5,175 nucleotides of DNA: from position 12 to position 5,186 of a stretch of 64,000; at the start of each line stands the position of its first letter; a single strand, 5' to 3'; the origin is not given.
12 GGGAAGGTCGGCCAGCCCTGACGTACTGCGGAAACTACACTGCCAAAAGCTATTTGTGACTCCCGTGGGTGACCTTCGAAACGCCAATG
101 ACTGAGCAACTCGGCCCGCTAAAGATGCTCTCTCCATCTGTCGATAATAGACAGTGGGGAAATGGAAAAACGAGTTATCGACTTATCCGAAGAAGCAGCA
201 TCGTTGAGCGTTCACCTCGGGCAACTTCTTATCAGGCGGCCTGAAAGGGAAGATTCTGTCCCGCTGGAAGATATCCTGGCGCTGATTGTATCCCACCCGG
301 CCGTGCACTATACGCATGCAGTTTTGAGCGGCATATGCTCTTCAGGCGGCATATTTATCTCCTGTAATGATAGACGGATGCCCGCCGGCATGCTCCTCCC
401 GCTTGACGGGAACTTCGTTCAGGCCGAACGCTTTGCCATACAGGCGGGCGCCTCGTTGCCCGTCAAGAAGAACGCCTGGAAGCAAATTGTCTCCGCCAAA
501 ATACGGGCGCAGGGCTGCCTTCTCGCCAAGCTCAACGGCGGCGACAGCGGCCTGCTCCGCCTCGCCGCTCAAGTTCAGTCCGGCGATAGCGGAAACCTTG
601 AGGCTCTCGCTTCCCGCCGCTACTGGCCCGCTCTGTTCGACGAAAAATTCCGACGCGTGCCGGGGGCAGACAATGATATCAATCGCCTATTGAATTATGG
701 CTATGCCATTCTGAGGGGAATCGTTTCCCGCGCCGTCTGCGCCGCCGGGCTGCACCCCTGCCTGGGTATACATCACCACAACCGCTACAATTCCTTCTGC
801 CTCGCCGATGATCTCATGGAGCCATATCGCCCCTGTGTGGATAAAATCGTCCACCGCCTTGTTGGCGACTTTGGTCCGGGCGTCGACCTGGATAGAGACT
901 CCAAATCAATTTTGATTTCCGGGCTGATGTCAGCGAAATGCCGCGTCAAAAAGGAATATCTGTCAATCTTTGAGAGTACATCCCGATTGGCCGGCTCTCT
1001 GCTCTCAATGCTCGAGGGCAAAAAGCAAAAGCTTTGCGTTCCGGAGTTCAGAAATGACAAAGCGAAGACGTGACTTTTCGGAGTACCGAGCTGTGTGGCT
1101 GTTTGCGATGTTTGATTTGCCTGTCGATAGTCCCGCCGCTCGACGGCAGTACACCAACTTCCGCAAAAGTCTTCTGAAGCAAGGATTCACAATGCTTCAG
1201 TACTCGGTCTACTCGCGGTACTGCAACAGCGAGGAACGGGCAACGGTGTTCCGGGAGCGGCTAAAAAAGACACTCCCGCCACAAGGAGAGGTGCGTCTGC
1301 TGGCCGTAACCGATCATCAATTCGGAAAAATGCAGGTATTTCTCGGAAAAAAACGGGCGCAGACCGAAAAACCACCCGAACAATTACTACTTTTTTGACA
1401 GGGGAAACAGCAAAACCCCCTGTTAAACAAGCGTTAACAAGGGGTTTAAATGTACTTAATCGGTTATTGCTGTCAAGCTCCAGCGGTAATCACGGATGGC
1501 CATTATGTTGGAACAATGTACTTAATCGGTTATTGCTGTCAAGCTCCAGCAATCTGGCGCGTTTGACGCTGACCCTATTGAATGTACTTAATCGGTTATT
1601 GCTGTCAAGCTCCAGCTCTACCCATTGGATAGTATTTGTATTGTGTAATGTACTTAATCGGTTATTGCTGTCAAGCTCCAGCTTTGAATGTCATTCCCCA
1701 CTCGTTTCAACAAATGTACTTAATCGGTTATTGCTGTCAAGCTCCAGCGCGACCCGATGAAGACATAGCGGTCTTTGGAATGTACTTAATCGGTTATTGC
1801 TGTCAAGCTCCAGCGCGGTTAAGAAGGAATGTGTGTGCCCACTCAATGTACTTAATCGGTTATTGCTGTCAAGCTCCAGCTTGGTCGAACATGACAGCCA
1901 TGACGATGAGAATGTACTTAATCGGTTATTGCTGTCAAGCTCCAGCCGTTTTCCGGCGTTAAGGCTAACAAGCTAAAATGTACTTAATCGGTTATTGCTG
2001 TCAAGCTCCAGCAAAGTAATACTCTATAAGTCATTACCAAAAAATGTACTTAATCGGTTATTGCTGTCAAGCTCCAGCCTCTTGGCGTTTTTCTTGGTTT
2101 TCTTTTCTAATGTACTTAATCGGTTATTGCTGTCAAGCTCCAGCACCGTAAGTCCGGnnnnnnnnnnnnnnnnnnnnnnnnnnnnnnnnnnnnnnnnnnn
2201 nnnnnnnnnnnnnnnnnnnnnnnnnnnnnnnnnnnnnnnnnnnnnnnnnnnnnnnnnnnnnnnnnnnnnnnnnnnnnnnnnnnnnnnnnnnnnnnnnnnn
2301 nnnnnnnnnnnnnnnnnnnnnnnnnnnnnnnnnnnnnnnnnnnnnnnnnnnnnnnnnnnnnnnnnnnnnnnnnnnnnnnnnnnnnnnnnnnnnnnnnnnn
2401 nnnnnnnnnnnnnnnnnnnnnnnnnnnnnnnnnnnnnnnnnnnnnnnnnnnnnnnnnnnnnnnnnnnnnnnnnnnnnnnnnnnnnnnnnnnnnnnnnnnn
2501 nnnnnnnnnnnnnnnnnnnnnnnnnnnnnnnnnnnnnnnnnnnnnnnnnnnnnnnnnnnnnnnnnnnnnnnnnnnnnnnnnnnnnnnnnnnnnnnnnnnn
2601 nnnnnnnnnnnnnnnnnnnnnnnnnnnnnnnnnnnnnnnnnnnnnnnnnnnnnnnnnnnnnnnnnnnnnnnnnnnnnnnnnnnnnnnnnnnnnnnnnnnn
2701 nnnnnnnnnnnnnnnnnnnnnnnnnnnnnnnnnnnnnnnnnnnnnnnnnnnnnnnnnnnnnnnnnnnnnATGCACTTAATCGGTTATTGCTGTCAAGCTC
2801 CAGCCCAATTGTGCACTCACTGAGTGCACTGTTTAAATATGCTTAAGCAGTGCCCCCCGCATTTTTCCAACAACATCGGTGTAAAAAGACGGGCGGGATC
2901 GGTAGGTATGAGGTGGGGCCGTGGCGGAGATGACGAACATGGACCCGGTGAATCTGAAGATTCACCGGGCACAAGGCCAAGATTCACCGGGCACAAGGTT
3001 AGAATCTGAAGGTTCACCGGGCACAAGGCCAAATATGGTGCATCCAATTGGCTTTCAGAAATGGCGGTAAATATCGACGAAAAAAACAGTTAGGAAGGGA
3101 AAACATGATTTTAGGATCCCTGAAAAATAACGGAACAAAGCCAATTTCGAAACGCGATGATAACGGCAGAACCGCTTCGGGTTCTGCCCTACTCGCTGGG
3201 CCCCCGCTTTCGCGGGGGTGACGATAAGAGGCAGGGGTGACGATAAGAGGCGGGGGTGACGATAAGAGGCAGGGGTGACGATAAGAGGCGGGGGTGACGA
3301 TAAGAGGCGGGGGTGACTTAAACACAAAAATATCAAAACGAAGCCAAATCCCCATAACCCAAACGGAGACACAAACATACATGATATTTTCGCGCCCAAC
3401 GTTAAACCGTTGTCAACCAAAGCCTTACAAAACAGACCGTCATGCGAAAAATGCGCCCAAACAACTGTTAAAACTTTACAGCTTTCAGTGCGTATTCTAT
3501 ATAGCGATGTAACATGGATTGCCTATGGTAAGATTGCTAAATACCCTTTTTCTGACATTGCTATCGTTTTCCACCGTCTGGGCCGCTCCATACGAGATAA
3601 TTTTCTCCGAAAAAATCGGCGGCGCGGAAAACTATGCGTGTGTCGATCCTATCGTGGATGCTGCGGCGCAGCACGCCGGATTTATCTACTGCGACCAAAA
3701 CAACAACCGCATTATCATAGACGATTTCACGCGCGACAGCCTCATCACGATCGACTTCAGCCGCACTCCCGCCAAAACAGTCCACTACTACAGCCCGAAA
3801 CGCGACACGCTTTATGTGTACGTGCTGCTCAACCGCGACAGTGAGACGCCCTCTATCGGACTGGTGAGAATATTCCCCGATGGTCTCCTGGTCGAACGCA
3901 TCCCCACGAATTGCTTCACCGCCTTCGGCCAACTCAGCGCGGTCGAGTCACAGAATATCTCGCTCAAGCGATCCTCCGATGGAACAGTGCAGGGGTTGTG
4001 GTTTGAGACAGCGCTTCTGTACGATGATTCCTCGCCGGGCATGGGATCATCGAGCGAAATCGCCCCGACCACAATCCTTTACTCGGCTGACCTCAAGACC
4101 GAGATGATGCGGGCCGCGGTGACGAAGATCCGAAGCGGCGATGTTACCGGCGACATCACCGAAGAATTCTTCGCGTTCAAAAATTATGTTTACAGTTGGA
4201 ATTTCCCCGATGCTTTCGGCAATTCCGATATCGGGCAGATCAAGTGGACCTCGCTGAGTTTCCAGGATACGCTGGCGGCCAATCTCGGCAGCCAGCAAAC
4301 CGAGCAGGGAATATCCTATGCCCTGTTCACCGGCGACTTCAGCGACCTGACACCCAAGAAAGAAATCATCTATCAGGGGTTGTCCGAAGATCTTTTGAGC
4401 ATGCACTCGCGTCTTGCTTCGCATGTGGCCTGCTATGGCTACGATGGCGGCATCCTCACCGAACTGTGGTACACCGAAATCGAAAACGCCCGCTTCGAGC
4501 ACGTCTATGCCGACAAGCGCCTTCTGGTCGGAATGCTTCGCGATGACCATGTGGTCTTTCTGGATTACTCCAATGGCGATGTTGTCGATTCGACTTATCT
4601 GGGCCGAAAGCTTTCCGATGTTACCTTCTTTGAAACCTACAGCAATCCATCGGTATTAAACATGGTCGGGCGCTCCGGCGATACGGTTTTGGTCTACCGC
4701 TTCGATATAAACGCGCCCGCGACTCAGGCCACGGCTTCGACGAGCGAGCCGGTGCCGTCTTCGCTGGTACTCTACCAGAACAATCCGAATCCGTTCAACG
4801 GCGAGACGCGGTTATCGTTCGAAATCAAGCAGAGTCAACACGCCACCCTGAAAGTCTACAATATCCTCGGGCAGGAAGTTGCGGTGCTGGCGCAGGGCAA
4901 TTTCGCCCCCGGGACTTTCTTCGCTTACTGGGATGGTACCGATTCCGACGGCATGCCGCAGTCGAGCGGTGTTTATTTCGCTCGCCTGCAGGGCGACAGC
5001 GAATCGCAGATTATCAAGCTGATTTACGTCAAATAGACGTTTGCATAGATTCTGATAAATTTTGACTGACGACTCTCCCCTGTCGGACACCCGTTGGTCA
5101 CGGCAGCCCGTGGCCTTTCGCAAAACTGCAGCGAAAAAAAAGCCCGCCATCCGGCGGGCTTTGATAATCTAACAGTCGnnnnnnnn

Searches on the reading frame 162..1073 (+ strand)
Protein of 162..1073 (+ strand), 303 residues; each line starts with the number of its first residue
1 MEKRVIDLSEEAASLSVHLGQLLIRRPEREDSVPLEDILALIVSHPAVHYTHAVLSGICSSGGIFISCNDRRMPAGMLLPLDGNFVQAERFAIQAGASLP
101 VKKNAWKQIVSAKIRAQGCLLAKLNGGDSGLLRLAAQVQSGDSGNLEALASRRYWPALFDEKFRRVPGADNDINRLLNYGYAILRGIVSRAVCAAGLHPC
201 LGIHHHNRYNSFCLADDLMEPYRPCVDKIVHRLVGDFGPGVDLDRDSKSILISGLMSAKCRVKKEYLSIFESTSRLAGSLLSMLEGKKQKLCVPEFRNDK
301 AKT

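Call 5: search_protein_families(library=pfam, proteins=[window:162-1073:+])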
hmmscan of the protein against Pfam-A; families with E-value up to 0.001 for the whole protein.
window:162-1073:+ (303 aa): 1 family
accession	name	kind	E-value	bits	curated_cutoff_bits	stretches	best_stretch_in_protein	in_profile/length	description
PF01867.21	Cas_Cas1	-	7.3e-23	81.5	22.3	1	10-234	5-250/283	CRISPR associated protein Cas1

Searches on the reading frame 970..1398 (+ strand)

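Call 5: search_protein_families(library=pfam, proteins=[window:970-1398:+])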
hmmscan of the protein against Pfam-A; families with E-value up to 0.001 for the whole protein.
window:970-1398:+ (142 aa): 2 families
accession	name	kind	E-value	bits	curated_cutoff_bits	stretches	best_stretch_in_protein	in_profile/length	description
PF09827.14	CRISPR_Cas2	-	3.5e-16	59.6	23.8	1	43-121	2-74/74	CRISPR associated protein Cas2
PF20803.2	PaaX_M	-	0.00047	20.6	24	1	42-94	7-56/83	PaaX protein central Cas2-like domain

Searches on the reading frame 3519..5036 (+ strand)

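Call 5: search_protein_families(library=pfam, proteins=[window:3519-5036:+])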
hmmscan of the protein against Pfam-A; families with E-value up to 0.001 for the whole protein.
window:3519-5036:+ (505 aa): 2 families
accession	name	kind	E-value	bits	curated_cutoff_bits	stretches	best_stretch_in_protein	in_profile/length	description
PF13860.13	FlgD_ig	-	8.9e-08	32.4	27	1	426-492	6-75/79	FlgD Ig-like domain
PF18962.6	Por_Secre_tail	-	6.2e-05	23.7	27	1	423-502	3-74/75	Secretion system C-terminal sorting domain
